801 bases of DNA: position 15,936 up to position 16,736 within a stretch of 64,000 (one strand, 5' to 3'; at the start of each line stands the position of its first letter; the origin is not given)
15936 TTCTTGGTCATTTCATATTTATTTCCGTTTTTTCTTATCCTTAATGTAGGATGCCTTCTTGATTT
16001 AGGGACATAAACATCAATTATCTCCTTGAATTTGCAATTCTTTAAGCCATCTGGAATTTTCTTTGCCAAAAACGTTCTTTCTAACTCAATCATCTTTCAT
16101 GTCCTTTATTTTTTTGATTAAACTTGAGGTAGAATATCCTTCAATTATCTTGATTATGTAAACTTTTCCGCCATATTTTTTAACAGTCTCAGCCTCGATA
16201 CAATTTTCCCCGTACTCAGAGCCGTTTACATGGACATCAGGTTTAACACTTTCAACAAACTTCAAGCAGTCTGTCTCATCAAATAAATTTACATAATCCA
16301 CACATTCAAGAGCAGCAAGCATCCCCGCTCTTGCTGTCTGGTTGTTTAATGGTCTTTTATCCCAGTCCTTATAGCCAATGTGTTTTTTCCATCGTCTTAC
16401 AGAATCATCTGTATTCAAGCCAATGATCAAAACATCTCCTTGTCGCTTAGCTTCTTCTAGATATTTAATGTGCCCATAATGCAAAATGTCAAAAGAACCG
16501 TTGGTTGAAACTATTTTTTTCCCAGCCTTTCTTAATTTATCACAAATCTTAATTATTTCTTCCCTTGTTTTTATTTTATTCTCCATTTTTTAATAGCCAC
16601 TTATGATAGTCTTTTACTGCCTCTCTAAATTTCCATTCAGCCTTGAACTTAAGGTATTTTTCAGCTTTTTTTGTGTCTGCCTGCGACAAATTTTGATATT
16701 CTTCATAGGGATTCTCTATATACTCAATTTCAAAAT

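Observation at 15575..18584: Bacterial-type ADP-heptose biosynthesis operon (gmhA-gmhB-hldD-nucleotidyltransferase) plus CYTH gene in an archaeon; kinase domain not found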

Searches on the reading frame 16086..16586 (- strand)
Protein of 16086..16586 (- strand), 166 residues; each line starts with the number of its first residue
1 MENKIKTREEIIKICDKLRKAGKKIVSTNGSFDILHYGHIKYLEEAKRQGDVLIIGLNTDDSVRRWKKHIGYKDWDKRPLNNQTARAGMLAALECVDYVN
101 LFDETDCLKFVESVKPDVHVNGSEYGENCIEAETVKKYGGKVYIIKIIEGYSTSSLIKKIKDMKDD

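Call 3: search_protein_families(library=pfam, proteins=[window:16086-16586:-], max_evalue=0.01)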
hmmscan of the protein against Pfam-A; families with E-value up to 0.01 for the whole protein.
window:16086-16586:- (166 aa): 1 family
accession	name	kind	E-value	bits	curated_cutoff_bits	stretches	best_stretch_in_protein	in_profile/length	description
PF01467.32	CTP_transf_like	-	1.3e-15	58.2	21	1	28-141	2-105/133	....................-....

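Call 4: search_protein_families(library=ncbifam, proteins=[window:16086-16586:-], max_evalue=0.01)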
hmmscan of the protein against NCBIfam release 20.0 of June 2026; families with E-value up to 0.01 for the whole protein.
window:16086-16586:- (166 aa): 10 families
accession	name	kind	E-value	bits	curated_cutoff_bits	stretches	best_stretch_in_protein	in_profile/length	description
TIGR02199.1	rfaE_dom_II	equivalog_domain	2.5e-48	163.6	181.5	1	14-161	2-143/144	D-glycero-beta-D-manno-heptose 1-phosphate adenylyltransferase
NF008454.0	PRK11316.1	equivalog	1.6e-41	142.5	521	1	4-162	321-473/475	bifunctional D-glycero-beta-D-manno-heptose-7-phosphate kinase/D-glycero-beta-D-manno-heptose 1-phosphate adenylyltransferase HldE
TIGR00125.1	cyt_tran_rel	domain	1.1e-14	54.3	27.7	1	25-97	1-63/65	adenylyltransferase/cytidyltransferase family protein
TIGR01518.1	g3p_cytidyltrns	equivalog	6.3e-12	45.7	165.4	1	27-81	2-55/125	glycerol-3-phosphate cytidylyltransferase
NF001985.0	PRK00777.1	subfamily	9e-08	32.3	104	1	27-78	8-58/157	pantetheine-phosphate adenylyltransferase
NF002250.0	PRK01170.1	subfamily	5e-07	29.5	489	1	25-76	2-54/322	bifunctional pantetheine-phosphate adenylyltransferase/NTP phosphatase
NF041124.1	CoaD_Thcocales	equivalog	0.00023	21.1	290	1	23-65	5-46/156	phosphopantetheine adenylyltransferase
NF005518.0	PRK07143.1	equivalog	0.0032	17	232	1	25-148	17-145/281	hypothetical protein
NF004162.0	PRK05627.1-5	equivalog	0.0041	16.6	241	1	28-107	18-91/304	bifunctional riboflavin kinase/FAD synthetase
NF045965.1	RibF_rel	equivalog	0.0049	16.3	200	1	30-78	19-74/279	FAD synthase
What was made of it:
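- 16086..16586 (-): hldC, standalone heptose-1-phosphate adenylyltransferase (RfaE domain II type), 166 aa; HYGH motif; motif I147-I-E-G-Y151-S-T-S has Tyr, not the 'STTR5' Arg. TIGR02199 163.6 bits (cut-off 181.5), E 2.5e-48 (call 4).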

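Call 17: find_homologous_proteins(query=window:16086-16586:-, max_evalue=0.001)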
Query window:16086-16586:- (166 aa): 1208 proteins with E <= 0.001 among 1253 candidates; the best 120 are listed.
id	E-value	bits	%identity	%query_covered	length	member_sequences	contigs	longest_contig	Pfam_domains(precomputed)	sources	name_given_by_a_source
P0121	9.1e-106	369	100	100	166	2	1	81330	PF01467.33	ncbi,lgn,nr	ncbi:MAG: adenylyltransferase/cytidyltransferase family protein [Candidatus Nanoarchaeia archaeon]|n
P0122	1.3e-86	306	82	99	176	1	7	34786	PF01467.33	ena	-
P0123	1.9e-81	290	79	96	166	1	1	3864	PF01467.33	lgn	-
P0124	5.1e-81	288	76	99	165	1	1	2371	PF01467.33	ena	-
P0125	3.7e-80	285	75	98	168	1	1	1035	PF19546.5,PF01467.33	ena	-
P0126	4.1e-80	285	78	96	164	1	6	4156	PF01467.33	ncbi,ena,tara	tara:strand:- start:106 stop:600 length:495 start_codon:yes stop_codon:yes gene_type:complete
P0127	7.2e-80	284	76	99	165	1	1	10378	PF01467.33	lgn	-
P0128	1.4e-79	283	76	97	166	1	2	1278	PF01467.33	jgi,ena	jgi:glycerol-3-phosphate cytidylyltransferase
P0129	1.6e-79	283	75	100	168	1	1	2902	PF01467.33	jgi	jgi:rfaE bifunctional protein nucleotidyltransferase chain/domain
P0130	4.9e-79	282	72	100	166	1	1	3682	PF01467.33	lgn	-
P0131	1.7e-78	280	74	99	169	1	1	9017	PF01467.33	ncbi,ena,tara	tara:strand:- start:3211 stop:3720 length:510 start_codon:yes stop_codon:yes gene_type:complete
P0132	6.1e-78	278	75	92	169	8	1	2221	PF01467.33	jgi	jgi:rfaE bifunctional protein nucleotidyltransferase chain/domain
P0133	1.4e-77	277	74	98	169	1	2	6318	PF01467.33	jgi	jgi:D-glycero-beta-D-manno-heptose 1-phosphate adenylyltransferase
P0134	1.5e-76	274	72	99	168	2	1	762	PF01467.33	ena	-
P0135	8.0e-76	271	72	99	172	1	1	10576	PF01467.33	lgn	-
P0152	6.2e-69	249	68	98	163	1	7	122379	PF01467.33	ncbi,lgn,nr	ncbi:adenylyltransferase/cytidyltransferase family protein [Candidatus Woesearchaeota archaeon]|nr:a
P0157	4.5e-67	243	67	90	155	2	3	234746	PF01467.33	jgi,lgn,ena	jgi:rfaE bifunctional protein nucleotidyltransferase chain/domain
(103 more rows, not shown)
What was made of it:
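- The JGI pipeline names one close HldC homologue glycerol-3-phosphate cytidylyltransferase (call 17).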

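Call 18: find_encoding_contigs(protein=P0152, flank=8000, max_places=2)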
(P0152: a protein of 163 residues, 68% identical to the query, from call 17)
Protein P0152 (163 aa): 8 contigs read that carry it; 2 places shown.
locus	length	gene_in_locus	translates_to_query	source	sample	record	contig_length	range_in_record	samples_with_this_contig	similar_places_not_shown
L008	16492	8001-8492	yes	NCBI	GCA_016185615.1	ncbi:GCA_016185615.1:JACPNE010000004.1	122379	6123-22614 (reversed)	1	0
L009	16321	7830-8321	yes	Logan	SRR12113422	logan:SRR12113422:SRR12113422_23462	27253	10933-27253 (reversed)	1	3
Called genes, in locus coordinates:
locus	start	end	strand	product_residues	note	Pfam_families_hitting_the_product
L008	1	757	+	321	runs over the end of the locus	PF02779:Transket_pyr, PF02780:Transketolase_C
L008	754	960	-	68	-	-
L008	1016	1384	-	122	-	-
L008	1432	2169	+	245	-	PF21948:LplA-B_cat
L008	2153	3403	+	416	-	PF00364:Biotin_lipoyl, PF25997:BSH_YhbJ, PF25917:BSH_RND (weak), PF02817:E3_binding, PF00198:2-oxoacid_dh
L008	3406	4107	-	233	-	PF01902:Diphthami_syn_2_N, PF28410:Diphthami_syn_2_C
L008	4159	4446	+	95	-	-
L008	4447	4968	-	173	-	-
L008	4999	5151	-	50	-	-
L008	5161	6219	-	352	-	PF14397:ATPgrasp_ST (faint), PF02655:ATP-grasp_3, PF08443:RimK, PF02222:ATP-grasp, PF02955:GSH-S_ATP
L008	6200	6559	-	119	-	PF13650:Asp_protease_2 (weak), PF13975:gag-asp_proteas, PF05618:RimB-like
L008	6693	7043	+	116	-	PF07883:Cupin_2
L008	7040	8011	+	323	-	PF00294:PfkB, PF08543:Phos_pyr_kin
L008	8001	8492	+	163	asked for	PF01467:CTP_transf_like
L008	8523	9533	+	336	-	PF01594:AI-2E_transport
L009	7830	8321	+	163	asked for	PF01467:CTP_transf_like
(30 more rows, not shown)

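Call 19: find_encoding_contigs(protein=P0157, flank=8000, max_places=2)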
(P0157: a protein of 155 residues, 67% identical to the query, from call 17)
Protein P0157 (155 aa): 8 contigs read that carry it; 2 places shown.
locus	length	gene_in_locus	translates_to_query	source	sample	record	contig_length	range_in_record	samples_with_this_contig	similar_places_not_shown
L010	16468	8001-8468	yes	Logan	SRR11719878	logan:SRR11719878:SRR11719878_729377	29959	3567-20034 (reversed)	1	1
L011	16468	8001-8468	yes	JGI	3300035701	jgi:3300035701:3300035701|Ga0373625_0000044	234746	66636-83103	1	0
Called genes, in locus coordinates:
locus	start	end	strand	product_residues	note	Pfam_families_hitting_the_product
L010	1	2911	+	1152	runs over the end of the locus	PF21436:STT3-PglB_core (faint), PF02516:STT3, PF13616:Rotamase_3, PF00639:Rotamase, PF13145:Rotamase_2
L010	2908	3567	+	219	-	PF00535:Glycos_transf_2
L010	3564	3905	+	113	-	PF10066:DUF2304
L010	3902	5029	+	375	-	PF01075:Glyco_transf_9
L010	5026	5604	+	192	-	PF13580:SIS_2, PF01380:SIS (faint)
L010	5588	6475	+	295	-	PF01916:DS (faint)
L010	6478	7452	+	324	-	PF00294:PfkB, PF01256:Carb_kinase (weak), PF08543:Phos_pyr_kin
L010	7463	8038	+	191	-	PF13419:HAD_2 (weak), PF13242:Hydrolase_like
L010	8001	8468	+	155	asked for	PF01467:CTP_transf_like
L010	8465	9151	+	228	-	PF00535:Glycos_transf_2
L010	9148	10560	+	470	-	PF02310:B12-binding, PF04055:Radical_SAM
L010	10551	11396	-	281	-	PF01522:Polysacc_deac_1, PF11959:DUF3473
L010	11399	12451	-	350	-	PF13527:Acetyltransf_9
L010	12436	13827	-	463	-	PF04015:DUF362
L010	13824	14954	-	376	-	PF00108:Thiolase_N, PF22691:Thiolase_C_1, PF02803:Thiolase_C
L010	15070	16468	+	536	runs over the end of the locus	-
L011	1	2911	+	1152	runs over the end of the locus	PF21436:STT3-PglB_core (faint), PF02516:STT3, PF13616:Rotamase_3, PF00639:Rotamase, PF13145:Rotamase_2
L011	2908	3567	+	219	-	PF00535:Glycos_transf_2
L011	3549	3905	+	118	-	PF10066:DUF2304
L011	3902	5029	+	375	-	PF01075:Glyco_transf_9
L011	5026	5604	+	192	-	PF13580:SIS_2, PF01380:SIS (faint)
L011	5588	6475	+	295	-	PF01916:DS (faint)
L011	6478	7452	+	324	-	PF00294:PfkB, PF01256:Carb_kinase (weak), PF08543:Phos_pyr_kin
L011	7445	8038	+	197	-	PF13419:HAD_2 (weak), PF13242:Hydrolase_like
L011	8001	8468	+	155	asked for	PF01467:CTP_transf_like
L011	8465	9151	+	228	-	PF00535:Glycos_transf_2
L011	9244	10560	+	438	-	PF02310:B12-binding, PF04055:Radical_SAM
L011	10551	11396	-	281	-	PF01522:Polysacc_deac_1, PF11959:DUF3473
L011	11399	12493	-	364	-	PF13527:Acetyltransf_9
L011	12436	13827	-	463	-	PF04015:DUF362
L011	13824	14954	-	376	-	PF00108:Thiolase_N, PF22691:Thiolase_C_1, PF02803:Thiolase_C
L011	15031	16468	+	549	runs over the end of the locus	-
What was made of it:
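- L010/L011 is STT3-GT2-DUF2304-GT9-gmhA-x-PfkB-gmhB-hldC (call 19).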

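Call 20: find_encoding_contigs(protein=P0122, flank=8000, max_places=2)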
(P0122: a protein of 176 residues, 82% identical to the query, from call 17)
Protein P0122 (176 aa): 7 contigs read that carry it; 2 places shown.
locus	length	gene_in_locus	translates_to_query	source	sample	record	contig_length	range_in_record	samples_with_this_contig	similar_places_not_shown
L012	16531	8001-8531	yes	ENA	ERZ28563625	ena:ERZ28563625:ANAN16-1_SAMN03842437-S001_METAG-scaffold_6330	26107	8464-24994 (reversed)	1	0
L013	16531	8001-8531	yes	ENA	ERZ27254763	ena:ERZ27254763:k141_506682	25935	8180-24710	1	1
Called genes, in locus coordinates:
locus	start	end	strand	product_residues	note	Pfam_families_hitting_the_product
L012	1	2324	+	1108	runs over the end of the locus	PF02516:STT3, PF13145:Rotamase_2, PF13616:Rotamase_3, PF00639:Rotamase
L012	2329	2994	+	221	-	PF00535:Glycos_transf_2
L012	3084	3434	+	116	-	PF10066:DUF2304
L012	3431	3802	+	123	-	-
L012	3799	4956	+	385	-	PF13439:Glyco_transf_4, PF13579:Glyco_trans_4_4, PF00534:Glycos_transf_1, PF20706:GT4-conflict (weak), PF13692:Glyco_trans_1_4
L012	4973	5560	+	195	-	PF13580:SIS_2, PF01380:SIS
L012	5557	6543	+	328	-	PF00294:PfkB, PF01256:Carb_kinase (weak), PF08543:Phos_pyr_kin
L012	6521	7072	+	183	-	PF00702:Hydrolase (faint), PF08645:PNK3P, PF13419:HAD_2, PF13242:Hydrolase_like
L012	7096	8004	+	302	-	PF01073:3Beta_HSD, PF01370:Epimerase, PF04321:RmlD_sub_bind, PF16363:GDP_Man_Dehyd, PF07993:NAD_binding_4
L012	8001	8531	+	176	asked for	PF01467:CTP_transf_like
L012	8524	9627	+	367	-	PF01075:Glyco_transf_9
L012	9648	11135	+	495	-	PF04055:Radical_SAM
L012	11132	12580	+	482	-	PF02310:B12-binding, PF04055:Radical_SAM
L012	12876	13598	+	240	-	PF00535:Glycos_transf_2, PF10111:Glyco_tranf_2_2, PF13641:Glyco_tranf_2_3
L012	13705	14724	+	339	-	PF04055:Radical_SAM, PF13353:Fer4_12 (weak)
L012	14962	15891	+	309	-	PF13489:Methyltransf_23, PF13649:Methyltransf_25, PF13847:Methyltransf_31, PF08241:Methyltransf_11, PF08242:Methyltransf_12, PF01209:Ubie_methyltran (faint)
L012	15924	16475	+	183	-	PF13580:SIS_2, PF01380:SIS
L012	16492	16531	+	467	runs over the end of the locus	PF00070:Pyr_redox (faint), PF01266:DAO, PF01593:Amino_oxidase, PF13450:NAD_binding_8, PF03275:GLF (weak)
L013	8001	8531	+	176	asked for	PF01467:CTP_transf_like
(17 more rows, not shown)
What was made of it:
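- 16086..16586 (-): 82% identical to P0122, which sits in a complete heptose cluster, L012 (calls 17, 20).
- On ADP-L-glycero-beta-D-manno-heptose biosynthesis pathway (complete five-step set): Close homologues lie in complete heptose clusters (call 20).
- L012 (hldC 82% identical) is STT3-GT2-DUF2304-GT4-gmhA-PfkB-gmhB-hldD-hldC-GT9 (call 20).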

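Call 22: find_related_loci(query=window:16086-16586:-, collection=genome_contigs, flank=10000)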
Query window:16086-16586:- (166 aa) in genome_contigs; peptide patterns used: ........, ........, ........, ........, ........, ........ (x = any residue, [..] = any of these).
599 stretches matched a pattern (row limit reached: there are more); 510 encode a relative of the query (tblastn E <= 1e-3); the best 80 are kept; 80 distinct loci.
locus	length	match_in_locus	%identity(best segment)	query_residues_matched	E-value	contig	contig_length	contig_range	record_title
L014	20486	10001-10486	68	1-162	6e-73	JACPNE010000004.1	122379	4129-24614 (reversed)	MAG: Candidatus Woesearchaeota archaeon isolate NC_groundwater_567_Ag_S-0.1um_30_27 S35_SO-1_scaffold_271439, whole geno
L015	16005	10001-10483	65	3-163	3e-71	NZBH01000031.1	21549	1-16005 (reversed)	MAG: archaeon isolate ARS1414 MHASMcontig_173079, whole genome shotgun sequence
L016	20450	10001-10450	60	4-160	3e-59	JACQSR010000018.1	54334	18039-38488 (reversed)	MAG: Candidatus Woesearchaeota archaeon isolate NC_groundwater_1390_Ag_S-0.2um_45_88 S_p2_S4_coassembly_k141_1453105, wh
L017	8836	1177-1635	55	3-162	6e-58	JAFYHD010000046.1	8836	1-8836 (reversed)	Bacterium isolate RGIG7086 Sheep_Rumen.Co__c929653, whole genome shotgun sequence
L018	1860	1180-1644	52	3-164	5e-59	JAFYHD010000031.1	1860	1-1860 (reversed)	Bacterium isolate RGIG7086 Sheep_Rumen.Co__c601678, whole genome shotgun sequence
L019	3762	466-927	53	3-163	1e-56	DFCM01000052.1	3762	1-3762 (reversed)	MAG TPA_asm: bacterium UBP3_UBA3054 isolate UBA3054 UBA3054_contig_20395, whole genome shotgun sequence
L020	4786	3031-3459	56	4-157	1e-53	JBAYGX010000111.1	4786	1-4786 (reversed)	MAG: Candidatus Gracilibacteria bacterium isolate SO_2016_GW1_135 scaffold34747_OW334_2016, whole genome shotgun sequenc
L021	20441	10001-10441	55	4-157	6e-53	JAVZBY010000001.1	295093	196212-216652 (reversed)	MAG: Candidatus Woesearchaeota archaeon isolate DRTY-6_201705_bins_17 DRTY-6_201705_bins_17_scaffold_1, whole genome sho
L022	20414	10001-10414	56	17-161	3e-51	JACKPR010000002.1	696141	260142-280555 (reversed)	MAG: Chlamydiales bacterium isolate HK-STAS-VERR_A-6 HK-STAS-VERR_A-6_2, whole genome shotgun sequence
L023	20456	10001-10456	49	4-162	2e-51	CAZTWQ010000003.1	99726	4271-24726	MAG TPA_asm: uncultured Methanosarcinales archaeon isolate binchicken_co28_237 genome assembly, contig: NODE_146_length_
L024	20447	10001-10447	51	3-158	3e-51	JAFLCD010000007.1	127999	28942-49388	MAG: Deltaproteobacteria bacterium isolate UWPOB_DELTA4 gnl_X_NNLJLGEM_7, whole genome shotgun sequence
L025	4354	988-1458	53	1-163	6e-50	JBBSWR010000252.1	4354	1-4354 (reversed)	MAG: Nanoarchaeota archaeon isolate H43-bin135_1 H43_bin135_1_000000000252, whole genome shotgun sequence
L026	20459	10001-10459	50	4-163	3e-49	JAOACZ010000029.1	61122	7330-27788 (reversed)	MAG: bacterium isolate SKW220 k141_5641, whole genome shotgun sequence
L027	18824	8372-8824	50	8-165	1e-49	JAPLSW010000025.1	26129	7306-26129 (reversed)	MAG: Chlamydiae bacterium isolate LacPavin_0419_WC53_MAG_41_8 LacPavin_0419_WC53_scaffold_25159, whole genome shotgun se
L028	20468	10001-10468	50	2-162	6e-48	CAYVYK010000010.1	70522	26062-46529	MAG TPA_asm: uncultured Methanosarcinales archaeon isolate binchicken_co115_67 genome assembly, contig: NODE_729_length_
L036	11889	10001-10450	52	2-158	1e-47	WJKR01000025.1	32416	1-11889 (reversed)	MAG: Candidatus Woesearchaeota archaeon isolate Bin_423 k141_1822901, whole genome shotgun sequence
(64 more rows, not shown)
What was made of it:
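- Tried and rejected: A genome-wide search through that collection was therefore impossible (call 22).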

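Call 34: find_homologous_proteins(query=L012:5557-6540:+, max_evalue=0.001)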
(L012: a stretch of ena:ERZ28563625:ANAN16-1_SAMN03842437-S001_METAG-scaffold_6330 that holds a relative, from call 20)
Query L012:5557-6540:+ (328 aa): 8000 proteins with E <= 0.001 among 8000 candidates; the best 120 are listed.
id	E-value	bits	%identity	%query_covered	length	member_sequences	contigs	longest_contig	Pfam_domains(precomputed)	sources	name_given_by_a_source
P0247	1.9e-148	512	100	74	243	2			PF08543.18,PF00294.30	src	-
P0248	2.4e-121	423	61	96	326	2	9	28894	PF08543.18,PF00294.30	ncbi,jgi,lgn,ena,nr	ncbi:MAG TPA: D-glycero-beta-D-manno-heptose-7-phosphate kinase [Candidatus Eremiobacteraeota bacter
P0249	3.6e-119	416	56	99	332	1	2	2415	PF08543.18,PF01256.23,PF00294.30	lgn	-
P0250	6.3e-119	415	61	97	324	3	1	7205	PF08543.18,PF00294.30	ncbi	ncbi:MAG: D-glycero-beta-D-manno-heptose-7-phosphate kinase [Candidatus Eremiobacterota bacterium]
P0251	6.7e-119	415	60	97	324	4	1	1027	PF08543.18,PF00294.30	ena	-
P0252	1.4e-118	414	60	97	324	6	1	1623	PF08543.18,PF00294.30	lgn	-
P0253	3.6e-116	406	59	97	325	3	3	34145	PF08543.18,PF00294.30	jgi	jgi:D-beta-D-heptose 7-phosphate kinase/D-beta-D-heptose 1-phosphate adenosyltransferase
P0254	1.6e-113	397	57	99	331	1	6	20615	PF08543.18,PF01256.23,PF00294.30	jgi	-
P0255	5.7e-112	392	54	98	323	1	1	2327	PF08543.18,PF00294.30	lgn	-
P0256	6.6e-105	369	54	98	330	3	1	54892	PF08543.18,PF00294.30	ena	-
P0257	2.7e-104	367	46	93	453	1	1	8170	PF00294.30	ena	-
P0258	1.4e-103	364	55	95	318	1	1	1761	PF17763.7,PF08543.18,PF01256.23,PF00294.30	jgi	jgi:rfaE bifunctional protein kinase chain/domain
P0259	1.4e-102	361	53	98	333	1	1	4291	PF08543.18,PF00294.30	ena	-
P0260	1.9e-100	354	58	95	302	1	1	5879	PF08543.18,PF00294.30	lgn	-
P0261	3.6e-100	353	54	96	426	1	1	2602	PF08543.18,PF07883.18,PF05899.19,PF00294.30,PF01050.25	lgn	-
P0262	6.5e-97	342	52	98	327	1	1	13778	PF08543.18,PF00294.30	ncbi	-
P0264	1.2e-96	342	52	97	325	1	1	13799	PF08543.18,PF01256.23,PF00294.30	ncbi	-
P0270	1.0e-93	332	52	97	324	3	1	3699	PF08543.18,PF00294.30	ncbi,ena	-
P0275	2.8e-91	324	51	97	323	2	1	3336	PF08543.18,PF00294.30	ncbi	-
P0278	3.7e-91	324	51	97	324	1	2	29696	PF08543.18,PF00294.30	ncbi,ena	-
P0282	2.2e-90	321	52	97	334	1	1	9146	PF08543.18,PF01256.23,PF00294.30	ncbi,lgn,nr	ncbi:MAG: D-glycero-beta-D-manno-heptose-7-phosphate kinase [Nanoarchaeota archaeon]|nr:D-glycero-be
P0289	2.4e-89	318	51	98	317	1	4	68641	PF08543.18,PF00294.30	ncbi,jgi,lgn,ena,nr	ncbi:MAG: D-glycero-beta-D-manno-heptose-7-phosphate kinase [Nanoarchaeota archaeon]|nr:D-glycero-be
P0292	4.8e-89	317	51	98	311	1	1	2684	PF00294.30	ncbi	-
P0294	6.5e-89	316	50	97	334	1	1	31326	PF08543.18,PF00294.30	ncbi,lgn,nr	ncbi:MAG: D-glycero-beta-D-manno-heptose-7-phosphate kinase [Nanoarchaeota archaeon]|nr:D-glycero-be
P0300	1.0e-87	312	48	98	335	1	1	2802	PF08543.18,PF01256.23,PF00294.30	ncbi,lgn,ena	ncbi:MAG: D-glycero-beta-D-manno-heptose-7-phosphate kinase [Nanoarchaeota archaeon]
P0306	3.7e-87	310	49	98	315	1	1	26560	PF08543.18,PF00294.30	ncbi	-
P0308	9.1e-87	309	45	98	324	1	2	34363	PF08543.18,PF01256.23,PF00294.30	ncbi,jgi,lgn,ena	-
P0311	1.9e-86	308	49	98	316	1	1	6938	PF08543.18,PF00294.30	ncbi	-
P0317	4.2e-85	304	48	96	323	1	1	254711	PF08543.18,PF00294.30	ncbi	ncbi:MAG: D-glycero-beta-D-manno-heptose-7-phosphate kinase [archaeon]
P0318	4.3e-85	304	47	96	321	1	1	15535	PF08543.18,PF00294.30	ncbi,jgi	-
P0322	1.3e-84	302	48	96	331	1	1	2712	PF08543.18,PF00294.30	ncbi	-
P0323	1.3e-84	302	48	94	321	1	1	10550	PF08543.18,PF00294.30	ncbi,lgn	-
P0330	1.8e-83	298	48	98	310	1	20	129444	PF00294.30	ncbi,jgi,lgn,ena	-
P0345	1.3e-79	286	46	96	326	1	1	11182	PF08543.18,PF00294.30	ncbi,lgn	-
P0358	3.8e-78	281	47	96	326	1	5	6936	PF00294.30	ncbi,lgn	-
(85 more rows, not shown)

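Call 35: list_cluster_members(proteins=[P0262, P0264, P0270, P0275, P0278, P0292, P0306, P0311, P0322, P0323])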
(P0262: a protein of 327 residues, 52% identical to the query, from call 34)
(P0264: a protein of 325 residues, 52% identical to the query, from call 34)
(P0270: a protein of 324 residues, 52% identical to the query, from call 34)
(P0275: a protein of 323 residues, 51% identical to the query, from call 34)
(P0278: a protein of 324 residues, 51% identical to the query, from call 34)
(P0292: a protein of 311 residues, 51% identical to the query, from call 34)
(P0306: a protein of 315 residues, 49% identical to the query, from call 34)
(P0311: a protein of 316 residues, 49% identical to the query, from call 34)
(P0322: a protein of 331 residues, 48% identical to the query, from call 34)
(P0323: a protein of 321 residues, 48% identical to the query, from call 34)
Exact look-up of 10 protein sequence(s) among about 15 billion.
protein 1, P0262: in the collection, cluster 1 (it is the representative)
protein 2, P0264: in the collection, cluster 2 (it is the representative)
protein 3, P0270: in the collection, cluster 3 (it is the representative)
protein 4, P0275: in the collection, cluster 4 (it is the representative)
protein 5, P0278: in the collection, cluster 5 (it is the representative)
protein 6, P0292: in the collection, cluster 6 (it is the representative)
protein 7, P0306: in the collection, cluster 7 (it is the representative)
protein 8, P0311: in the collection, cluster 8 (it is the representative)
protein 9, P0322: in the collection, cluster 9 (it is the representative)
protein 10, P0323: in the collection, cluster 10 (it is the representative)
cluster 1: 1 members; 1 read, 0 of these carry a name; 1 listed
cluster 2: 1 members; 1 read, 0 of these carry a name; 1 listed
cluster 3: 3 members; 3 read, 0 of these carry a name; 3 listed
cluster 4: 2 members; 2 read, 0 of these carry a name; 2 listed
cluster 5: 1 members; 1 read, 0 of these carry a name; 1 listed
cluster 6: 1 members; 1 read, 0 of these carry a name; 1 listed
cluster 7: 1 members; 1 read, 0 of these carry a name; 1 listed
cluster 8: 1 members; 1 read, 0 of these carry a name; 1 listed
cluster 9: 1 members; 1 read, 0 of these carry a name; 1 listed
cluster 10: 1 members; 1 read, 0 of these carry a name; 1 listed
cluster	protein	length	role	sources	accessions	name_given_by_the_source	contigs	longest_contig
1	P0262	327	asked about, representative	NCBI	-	-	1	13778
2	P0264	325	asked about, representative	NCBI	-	-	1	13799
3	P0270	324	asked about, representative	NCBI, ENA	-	-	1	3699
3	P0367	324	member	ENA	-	-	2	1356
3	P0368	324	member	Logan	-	-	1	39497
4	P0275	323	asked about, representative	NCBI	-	-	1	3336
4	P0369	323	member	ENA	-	-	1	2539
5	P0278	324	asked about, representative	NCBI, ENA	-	-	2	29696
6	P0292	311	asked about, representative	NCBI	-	-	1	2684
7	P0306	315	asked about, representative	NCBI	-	-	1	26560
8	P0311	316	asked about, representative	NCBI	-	-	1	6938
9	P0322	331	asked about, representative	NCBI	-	-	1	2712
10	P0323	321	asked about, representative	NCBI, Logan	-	-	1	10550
